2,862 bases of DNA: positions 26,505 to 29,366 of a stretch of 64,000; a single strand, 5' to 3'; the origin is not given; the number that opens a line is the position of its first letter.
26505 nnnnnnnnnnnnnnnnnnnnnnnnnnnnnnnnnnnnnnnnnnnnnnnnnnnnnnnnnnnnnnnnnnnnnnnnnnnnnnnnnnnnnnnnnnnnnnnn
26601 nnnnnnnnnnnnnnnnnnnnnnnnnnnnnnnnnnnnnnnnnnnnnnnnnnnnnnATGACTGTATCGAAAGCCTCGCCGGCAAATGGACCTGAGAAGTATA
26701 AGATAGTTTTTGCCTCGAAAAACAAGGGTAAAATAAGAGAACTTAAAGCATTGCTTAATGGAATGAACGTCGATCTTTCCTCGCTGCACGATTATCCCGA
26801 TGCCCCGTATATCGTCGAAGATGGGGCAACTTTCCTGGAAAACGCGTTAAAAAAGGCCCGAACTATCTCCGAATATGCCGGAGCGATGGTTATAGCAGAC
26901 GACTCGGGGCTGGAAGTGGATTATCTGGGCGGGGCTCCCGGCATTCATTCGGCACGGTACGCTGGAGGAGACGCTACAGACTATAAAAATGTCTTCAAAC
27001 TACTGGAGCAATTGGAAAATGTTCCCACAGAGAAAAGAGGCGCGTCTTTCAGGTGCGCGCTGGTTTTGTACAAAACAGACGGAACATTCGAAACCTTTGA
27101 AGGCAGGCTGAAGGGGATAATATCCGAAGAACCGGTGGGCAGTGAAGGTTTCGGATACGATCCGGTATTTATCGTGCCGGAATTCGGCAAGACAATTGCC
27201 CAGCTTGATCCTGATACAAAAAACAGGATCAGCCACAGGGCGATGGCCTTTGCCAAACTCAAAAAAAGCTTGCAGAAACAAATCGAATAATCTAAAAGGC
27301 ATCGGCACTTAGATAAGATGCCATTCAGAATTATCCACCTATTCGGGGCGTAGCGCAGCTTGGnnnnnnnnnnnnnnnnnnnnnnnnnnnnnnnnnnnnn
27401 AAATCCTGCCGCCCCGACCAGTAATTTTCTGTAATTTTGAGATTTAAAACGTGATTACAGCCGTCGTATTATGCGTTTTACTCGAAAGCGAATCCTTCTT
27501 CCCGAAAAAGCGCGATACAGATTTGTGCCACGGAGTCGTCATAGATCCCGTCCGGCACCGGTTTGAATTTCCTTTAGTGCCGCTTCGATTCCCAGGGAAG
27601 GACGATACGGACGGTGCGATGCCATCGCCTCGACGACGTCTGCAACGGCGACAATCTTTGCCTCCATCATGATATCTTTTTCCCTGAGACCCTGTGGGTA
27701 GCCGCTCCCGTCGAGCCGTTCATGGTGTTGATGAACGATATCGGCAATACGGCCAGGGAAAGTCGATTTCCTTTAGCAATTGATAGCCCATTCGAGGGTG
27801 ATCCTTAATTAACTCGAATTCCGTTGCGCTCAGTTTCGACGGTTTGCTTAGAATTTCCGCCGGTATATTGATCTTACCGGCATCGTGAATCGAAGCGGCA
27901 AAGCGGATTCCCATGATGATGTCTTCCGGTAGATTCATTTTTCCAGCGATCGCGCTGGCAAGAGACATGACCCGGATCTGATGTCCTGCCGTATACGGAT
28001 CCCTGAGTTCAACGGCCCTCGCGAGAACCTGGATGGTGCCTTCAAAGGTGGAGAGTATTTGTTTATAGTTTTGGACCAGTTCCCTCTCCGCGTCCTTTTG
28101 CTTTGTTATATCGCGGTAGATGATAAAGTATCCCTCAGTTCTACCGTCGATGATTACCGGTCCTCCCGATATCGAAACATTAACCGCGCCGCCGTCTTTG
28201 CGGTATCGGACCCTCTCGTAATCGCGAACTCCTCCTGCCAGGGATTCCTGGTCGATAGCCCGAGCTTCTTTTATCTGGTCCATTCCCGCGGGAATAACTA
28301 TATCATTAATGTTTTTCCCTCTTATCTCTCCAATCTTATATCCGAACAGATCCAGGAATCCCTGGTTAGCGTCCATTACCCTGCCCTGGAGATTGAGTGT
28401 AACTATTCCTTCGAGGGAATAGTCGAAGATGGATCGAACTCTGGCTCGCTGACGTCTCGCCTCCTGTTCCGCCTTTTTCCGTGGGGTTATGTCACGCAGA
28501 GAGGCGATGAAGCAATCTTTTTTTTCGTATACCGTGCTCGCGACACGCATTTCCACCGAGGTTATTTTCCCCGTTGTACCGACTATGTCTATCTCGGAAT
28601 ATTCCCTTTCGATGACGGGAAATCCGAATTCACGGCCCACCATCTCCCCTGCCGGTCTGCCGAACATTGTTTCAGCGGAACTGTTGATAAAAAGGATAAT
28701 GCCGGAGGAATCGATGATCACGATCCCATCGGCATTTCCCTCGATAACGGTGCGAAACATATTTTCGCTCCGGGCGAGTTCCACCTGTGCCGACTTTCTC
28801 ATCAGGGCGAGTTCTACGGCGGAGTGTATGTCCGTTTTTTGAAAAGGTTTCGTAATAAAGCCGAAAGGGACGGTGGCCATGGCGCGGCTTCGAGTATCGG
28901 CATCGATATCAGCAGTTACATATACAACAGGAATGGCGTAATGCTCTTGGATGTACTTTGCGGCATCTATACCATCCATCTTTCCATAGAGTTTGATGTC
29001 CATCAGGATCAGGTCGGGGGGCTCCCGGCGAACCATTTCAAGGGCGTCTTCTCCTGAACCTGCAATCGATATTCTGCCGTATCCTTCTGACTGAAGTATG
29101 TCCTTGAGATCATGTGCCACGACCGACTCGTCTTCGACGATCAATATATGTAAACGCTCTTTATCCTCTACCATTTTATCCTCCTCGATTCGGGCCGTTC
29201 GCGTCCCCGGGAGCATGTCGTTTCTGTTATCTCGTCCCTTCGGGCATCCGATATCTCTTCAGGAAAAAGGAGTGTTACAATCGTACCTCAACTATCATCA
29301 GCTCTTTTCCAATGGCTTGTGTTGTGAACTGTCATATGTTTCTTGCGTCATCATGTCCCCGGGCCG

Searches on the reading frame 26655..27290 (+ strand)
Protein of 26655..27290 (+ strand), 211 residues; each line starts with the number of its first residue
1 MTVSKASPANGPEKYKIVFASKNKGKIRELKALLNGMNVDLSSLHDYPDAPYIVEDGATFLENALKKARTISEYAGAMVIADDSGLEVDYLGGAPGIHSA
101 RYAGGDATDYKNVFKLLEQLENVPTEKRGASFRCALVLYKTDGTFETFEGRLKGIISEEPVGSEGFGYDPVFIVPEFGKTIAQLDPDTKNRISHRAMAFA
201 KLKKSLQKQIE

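Call 38: search_protein_families(library=pfam, proteins=[window:26655-27290:+], max_evalue=0.00001)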
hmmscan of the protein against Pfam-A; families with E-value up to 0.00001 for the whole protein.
window:26655-27290:+ (211 aa): 1 family
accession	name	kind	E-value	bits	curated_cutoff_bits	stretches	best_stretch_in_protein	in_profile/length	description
PF01725.21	Ham1p_like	-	2.1e-65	220.6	22.5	1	17-204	1-185/186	Ham1 family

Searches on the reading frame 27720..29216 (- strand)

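Call 38: search_protein_families(library=pfam, proteins=[window:27720-29216:-], max_evalue=0.00001)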
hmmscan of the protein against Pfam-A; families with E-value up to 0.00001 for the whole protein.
window:27720-29216:- (498 aa): 8 families
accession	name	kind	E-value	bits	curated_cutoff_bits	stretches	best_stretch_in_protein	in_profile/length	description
PF00072.30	Response_reg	-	2.8e-25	89.1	30.2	1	24-135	1-111/111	Response regulator receiver domain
PF13426.13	PAS_9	-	1.1e-22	80.7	27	1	269-372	2-103/103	PAS domain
PF00989.32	PAS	-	1.4e-20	73.8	22.6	2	153-197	2-46/113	PAS fold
PF13188.13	PAS_8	-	2.9e-17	62.3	21.8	2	152-199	1-47/65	PAS domain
PF08448.16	PAS_4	-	8.5e-15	55.4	23.1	1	269-374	6-109/110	PAS fold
PF13487.12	HD_5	-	9.1e-11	42.2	27.2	1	397-486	2-94/170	HD domain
PF01966.28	HD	-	1.1e-07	32.6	22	1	410-488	2-73/116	HD domain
PF12860.13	PAS_7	-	7.4e-06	26.5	27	0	269-377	6-114/115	PAS fold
